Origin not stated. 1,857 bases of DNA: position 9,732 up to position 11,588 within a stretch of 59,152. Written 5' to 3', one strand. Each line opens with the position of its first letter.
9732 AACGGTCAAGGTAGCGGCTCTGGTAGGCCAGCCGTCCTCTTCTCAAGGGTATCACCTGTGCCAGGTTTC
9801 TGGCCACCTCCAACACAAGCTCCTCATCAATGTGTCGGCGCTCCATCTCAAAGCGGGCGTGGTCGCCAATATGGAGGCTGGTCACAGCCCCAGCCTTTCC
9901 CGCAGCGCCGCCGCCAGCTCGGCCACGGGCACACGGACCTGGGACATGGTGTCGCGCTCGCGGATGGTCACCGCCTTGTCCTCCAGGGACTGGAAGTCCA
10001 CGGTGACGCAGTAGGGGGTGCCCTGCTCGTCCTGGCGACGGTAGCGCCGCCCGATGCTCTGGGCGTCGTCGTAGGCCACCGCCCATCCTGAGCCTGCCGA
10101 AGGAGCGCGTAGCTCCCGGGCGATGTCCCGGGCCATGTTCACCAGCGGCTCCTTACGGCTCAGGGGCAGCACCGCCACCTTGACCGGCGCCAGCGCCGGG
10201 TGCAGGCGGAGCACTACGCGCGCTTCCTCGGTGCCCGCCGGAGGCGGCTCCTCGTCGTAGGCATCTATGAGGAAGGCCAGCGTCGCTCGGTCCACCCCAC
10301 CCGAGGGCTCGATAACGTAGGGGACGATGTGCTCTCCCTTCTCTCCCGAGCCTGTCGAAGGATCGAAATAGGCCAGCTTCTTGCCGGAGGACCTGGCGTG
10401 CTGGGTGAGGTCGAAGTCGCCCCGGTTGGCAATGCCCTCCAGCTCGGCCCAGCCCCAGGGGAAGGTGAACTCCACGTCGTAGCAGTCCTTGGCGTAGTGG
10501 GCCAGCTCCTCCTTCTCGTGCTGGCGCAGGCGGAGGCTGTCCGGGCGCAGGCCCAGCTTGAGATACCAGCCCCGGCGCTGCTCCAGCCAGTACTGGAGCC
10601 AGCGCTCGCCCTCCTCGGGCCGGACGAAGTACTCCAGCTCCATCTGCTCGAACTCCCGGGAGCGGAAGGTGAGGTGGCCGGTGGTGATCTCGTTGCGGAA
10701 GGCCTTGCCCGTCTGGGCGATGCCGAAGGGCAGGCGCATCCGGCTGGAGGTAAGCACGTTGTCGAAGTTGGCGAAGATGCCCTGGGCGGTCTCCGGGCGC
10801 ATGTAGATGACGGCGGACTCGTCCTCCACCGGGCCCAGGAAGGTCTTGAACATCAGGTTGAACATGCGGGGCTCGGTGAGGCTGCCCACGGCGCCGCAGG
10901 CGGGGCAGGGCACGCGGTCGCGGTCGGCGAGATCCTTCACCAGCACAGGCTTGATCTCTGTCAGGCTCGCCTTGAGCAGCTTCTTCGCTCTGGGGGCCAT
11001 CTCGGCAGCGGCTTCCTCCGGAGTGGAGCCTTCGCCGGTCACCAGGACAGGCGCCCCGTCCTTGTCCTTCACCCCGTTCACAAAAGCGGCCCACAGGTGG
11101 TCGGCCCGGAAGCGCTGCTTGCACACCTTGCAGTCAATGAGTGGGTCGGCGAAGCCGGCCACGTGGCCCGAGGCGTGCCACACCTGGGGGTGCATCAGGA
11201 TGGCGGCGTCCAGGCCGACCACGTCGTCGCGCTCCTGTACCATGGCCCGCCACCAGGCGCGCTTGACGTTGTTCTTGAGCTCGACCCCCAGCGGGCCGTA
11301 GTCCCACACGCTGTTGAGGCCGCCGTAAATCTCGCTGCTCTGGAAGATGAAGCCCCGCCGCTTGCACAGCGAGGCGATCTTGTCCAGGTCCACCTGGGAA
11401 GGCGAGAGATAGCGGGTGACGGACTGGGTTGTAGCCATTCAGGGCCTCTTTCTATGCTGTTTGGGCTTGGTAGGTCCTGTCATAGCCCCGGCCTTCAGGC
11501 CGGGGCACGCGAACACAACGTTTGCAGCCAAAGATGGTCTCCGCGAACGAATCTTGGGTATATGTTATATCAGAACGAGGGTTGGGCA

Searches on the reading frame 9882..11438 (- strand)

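Call 37: search_protein_families(library=pfam, proteins=[window:9882-11438:-], max_evalue=0.0001)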
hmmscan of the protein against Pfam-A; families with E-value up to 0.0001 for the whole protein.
window:9882-11438:- (518 aa): 2 families
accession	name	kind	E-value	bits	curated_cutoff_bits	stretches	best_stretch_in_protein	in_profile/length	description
PF03129.25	HGTP_anticodon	-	2.1e-22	79.5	21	1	420-515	1-94/94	Anticodon binding domain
PF00587.30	tRNA-synt_2b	-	2.1e-09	38.1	29.3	1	206-327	5-123/179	tRNA synthetase class II core domain (G, H, P, S and T)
